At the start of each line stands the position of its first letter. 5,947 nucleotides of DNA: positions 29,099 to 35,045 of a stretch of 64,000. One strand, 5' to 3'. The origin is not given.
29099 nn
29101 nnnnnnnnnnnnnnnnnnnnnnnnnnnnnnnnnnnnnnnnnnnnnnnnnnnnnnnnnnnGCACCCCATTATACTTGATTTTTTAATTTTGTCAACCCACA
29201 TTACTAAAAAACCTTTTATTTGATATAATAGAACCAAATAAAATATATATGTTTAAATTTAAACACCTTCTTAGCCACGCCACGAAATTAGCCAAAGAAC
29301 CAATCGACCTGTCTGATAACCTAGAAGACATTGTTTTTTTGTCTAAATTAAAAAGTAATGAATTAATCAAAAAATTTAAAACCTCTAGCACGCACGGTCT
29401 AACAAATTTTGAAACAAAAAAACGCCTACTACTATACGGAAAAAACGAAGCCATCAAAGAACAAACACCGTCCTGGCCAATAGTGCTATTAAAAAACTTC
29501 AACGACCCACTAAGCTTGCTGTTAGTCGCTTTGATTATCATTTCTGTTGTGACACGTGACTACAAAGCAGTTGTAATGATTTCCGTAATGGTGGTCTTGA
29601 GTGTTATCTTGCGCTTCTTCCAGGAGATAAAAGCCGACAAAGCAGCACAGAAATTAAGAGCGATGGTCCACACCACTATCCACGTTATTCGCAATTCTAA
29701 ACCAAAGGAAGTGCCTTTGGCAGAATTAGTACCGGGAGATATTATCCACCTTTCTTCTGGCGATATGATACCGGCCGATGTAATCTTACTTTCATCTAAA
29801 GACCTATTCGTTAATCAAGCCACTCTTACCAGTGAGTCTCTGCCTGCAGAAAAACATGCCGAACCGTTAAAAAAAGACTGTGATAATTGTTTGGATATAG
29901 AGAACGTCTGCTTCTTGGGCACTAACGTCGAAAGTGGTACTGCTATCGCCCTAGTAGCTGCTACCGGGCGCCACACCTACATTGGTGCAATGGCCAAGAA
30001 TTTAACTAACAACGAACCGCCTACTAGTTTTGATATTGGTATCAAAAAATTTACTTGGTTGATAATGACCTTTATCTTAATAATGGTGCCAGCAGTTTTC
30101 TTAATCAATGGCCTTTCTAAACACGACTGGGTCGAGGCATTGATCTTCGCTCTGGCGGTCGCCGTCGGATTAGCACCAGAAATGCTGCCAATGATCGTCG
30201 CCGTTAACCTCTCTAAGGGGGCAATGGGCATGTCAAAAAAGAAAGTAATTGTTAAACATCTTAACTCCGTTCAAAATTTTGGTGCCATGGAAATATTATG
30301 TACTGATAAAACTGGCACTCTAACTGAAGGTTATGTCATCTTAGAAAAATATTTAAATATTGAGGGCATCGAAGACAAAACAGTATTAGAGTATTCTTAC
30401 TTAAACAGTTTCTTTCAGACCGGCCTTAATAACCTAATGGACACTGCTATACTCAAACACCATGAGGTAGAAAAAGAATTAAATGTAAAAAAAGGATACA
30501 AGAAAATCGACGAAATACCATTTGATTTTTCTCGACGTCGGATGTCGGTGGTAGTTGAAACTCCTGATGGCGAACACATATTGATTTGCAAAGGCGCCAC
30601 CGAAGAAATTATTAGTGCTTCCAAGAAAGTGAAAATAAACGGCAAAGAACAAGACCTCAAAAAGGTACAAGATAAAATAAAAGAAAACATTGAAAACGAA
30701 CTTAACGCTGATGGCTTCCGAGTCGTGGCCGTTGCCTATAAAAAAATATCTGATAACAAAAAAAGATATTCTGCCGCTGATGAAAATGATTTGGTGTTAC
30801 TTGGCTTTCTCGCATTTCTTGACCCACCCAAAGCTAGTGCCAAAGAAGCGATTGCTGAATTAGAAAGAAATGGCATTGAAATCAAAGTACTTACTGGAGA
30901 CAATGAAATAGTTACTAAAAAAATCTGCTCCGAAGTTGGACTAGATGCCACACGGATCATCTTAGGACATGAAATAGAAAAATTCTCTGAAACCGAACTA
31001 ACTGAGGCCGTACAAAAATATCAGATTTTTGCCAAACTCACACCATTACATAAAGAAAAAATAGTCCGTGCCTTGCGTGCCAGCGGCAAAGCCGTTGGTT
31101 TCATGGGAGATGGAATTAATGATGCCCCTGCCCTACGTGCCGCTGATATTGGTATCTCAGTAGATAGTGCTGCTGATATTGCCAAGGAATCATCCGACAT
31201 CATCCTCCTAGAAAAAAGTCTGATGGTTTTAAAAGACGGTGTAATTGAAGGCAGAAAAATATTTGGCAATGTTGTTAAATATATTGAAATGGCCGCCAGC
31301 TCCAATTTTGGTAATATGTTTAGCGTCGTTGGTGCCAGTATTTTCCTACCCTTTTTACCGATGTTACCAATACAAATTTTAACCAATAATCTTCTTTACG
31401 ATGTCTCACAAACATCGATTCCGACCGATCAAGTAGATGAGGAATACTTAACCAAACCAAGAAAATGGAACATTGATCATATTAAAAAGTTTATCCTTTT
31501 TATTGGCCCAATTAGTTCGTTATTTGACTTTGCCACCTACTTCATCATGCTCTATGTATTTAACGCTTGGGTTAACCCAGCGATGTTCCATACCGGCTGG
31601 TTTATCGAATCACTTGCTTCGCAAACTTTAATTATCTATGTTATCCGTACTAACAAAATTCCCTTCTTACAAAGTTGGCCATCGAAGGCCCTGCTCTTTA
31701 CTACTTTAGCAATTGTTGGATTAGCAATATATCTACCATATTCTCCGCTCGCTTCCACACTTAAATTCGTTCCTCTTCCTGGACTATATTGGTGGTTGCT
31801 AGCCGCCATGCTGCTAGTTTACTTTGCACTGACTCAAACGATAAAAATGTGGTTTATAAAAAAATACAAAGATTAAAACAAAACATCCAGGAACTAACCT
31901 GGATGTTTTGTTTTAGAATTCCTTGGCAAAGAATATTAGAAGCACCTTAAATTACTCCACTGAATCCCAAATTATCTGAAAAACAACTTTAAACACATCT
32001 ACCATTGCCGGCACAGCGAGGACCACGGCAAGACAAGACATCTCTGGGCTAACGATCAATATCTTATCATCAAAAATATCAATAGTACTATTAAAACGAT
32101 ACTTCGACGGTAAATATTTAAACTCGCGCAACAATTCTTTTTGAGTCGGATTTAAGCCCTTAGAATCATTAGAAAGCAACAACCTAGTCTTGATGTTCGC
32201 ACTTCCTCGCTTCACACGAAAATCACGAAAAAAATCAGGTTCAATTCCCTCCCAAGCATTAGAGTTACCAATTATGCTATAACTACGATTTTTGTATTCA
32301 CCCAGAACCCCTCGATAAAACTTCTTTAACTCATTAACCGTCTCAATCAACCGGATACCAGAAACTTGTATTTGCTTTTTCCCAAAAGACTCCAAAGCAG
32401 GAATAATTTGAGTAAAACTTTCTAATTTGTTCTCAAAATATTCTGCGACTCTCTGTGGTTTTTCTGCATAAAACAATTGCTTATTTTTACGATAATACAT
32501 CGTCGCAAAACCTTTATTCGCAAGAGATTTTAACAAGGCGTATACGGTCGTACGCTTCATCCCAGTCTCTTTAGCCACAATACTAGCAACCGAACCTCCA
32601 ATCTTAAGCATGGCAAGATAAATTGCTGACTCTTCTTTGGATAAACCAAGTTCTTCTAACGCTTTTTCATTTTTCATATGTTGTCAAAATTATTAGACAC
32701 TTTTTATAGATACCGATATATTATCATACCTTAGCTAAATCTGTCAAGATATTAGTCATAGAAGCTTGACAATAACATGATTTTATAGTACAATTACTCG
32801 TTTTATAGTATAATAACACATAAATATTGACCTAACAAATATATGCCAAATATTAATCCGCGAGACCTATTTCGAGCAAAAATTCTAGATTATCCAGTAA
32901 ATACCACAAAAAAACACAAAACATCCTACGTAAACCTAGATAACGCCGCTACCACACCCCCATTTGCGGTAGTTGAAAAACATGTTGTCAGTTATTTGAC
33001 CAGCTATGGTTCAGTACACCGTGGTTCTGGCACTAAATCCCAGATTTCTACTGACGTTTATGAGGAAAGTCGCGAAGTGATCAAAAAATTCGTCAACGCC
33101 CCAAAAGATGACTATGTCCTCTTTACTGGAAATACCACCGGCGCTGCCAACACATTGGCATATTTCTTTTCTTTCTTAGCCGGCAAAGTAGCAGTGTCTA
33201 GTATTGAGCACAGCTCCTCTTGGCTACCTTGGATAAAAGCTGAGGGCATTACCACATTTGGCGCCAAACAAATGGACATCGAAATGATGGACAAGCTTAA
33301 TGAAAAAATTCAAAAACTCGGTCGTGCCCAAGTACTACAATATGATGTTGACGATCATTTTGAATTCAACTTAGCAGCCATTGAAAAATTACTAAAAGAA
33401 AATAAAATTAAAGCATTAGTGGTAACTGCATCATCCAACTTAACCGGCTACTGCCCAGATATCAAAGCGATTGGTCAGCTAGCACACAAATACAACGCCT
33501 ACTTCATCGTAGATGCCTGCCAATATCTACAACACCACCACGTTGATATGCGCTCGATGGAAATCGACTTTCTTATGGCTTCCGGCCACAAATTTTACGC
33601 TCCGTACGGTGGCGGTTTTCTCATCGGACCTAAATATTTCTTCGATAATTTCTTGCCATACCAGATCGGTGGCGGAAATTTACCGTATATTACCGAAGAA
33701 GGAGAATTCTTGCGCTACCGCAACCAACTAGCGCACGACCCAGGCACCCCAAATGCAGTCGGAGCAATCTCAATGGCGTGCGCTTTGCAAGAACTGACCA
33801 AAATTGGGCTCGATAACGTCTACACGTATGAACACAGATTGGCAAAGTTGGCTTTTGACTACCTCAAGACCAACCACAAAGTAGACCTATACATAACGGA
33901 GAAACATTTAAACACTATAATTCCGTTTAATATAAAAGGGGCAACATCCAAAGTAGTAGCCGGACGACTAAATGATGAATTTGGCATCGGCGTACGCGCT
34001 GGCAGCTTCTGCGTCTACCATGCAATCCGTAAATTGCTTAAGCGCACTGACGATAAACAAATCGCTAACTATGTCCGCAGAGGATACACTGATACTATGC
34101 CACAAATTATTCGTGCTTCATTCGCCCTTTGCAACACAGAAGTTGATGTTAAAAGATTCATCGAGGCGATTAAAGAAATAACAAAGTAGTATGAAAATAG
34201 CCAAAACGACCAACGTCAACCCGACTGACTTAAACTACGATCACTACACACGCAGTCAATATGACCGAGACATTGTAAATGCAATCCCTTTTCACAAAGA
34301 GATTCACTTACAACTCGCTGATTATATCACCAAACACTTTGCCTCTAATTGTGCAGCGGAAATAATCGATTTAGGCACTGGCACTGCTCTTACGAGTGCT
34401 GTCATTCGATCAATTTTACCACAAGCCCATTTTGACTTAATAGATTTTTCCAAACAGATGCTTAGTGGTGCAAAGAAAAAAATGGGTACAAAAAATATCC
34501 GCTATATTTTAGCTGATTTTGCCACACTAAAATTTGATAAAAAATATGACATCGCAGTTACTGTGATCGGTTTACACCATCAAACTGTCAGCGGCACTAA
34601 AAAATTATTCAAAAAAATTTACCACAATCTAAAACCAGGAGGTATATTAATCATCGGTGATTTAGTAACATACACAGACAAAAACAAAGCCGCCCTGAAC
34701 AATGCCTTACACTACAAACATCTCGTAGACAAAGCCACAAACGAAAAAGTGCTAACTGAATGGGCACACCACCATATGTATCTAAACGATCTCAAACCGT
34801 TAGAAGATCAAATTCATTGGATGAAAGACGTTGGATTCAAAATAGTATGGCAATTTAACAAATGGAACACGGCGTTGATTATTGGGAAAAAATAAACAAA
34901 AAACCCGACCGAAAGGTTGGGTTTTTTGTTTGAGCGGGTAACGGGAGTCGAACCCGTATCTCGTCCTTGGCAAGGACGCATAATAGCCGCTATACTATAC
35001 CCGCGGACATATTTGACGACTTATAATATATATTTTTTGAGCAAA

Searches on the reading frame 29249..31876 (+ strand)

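Call 11: search_protein_families(library=pfam, proteins=[window:29249-31876:+], max_evalue=0.001)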
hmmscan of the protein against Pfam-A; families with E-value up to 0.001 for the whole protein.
window:29249-31876:+ (875 aa): 6 families
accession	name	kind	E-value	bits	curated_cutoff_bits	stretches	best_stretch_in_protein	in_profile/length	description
PF00122.25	E1-E2_ATPase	-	1.3e-38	132.7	28.1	1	139-331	2-181/181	E1-E2 ATPase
PF00689.26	Cation_ATPase_C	-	2.6e-21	76.6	27.3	1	702-868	1-175/175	Cation transporting ATPase, C-terminus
PF00702.32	Hydrolase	-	3e-16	60.8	26.4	1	349-633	3-191/191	haloacid dehalogenase-like hydrolase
PF00690.31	Cation_ATPase_N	-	4.3e-15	55.6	20.4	1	34-99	4-69/69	Cation transporter/ATPase, N-terminus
PF13246.12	Cation_ATPase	-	5.9e-11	42.7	21.7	1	396-460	23-90/91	Cation transport ATPase (P-type)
PF12710.13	HAD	-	0.00037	21.4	27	1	523-630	85-189/189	haloacid dehalogenase-like hydrolase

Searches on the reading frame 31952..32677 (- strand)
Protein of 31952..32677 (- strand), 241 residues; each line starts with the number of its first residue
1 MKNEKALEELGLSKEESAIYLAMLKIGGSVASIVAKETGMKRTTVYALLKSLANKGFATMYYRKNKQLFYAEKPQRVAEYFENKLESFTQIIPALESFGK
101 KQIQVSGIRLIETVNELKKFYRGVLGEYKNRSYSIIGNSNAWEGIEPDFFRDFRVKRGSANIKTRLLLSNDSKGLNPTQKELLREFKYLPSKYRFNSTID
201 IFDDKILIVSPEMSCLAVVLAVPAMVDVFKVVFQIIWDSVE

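Call 12: search_protein_families(library=pfam, proteins=[window:31952-32677:-], max_evalue=0.001)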
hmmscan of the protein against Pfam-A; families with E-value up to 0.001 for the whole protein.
window:31952-32677:- (241 aa): 2 families
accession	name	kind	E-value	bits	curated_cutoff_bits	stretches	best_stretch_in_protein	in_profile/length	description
PF01978.25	TrmB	-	1.9e-12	47.3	25.6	1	7-71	1-64/68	Sugar-specific transcriptional regulator TrmB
PF09339.16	HTH_IclR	-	0.00082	19.5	22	0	34-58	24-48/52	IclR helix-turn-helix domain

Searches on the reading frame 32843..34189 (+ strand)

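Call 11: search_protein_families(library=pfam, proteins=[window:32843-34189:+], max_evalue=0.001)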
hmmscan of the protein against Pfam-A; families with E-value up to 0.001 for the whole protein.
window:32843-34189:+ (448 aa): 3 families
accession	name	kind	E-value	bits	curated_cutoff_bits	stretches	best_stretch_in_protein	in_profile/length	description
PF00266.25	Aminotran_5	-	4.8e-71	240.1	21.5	2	155-439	107-371/371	Aminotransferase class-V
PF00155.27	Aminotran_1_2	-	1e-06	28.7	19.7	1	158-224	109-185/361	Aminotransferase class I and II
PF01053.26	Cys_Met_Meta_PP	-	0.00056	19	27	0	175-228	125-177/381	Cys/Met metabolism PLP-dependent enzyme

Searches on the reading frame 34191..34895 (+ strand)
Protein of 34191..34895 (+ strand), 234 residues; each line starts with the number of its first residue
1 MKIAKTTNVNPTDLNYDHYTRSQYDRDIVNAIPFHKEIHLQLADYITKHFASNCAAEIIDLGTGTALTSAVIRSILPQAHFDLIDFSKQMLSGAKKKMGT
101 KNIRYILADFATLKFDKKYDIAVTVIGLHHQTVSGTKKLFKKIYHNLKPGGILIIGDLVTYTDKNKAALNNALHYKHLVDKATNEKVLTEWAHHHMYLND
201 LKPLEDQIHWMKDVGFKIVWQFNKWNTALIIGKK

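Call 12: search_protein_families(library=pfam, proteins=[window:34191-34895:+], max_evalue=0.001)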
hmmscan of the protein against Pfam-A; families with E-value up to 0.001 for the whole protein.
window:34191-34895:+ (234 aa): 10 families
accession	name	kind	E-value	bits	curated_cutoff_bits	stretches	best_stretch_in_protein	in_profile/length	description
PF13649.12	Methyltransf_25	-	2.4e-15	57.4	27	1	58-151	1-97/97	Methyltransferase domain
PF13847.12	Methyltransf_31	-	1.4e-13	51.2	27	1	56-183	5-127/145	Methyltransferase domain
PF01209.24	Ubie_methyltran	-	7.6e-13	48.8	20.1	1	27-155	21-151/233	ubiE/COQ5 methyltransferase family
PF08241.18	Methyltransf_11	-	2.7e-11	44.4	21.2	1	60-155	2-95/95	Methyltransferase domain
PF08242.18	Methyltransf_12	-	2.4e-10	41.4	30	1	59-153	1-98/98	Methyltransferase domain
PF13489.12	Methyltransf_23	-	5.7e-07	29.8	27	1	37-219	4-162/164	Methyltransferase domain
PF05175.20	MTS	-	8.9e-07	29.1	23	1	47-181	24-162/170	Methyltransferase small domain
PF00891.24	Methyltransf_2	-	1.4e-05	25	22.3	1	46-191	54-200/210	O-methyltransferase domain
PF02527.21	GidB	-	0.00021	21.2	27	1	50-152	43-143/184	rRNA small subunit methyltransferase G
PF06859.18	Bin3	-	0.00062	20.7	27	0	134-190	20-79/109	Bicoid-interacting protein 3 (Bin3)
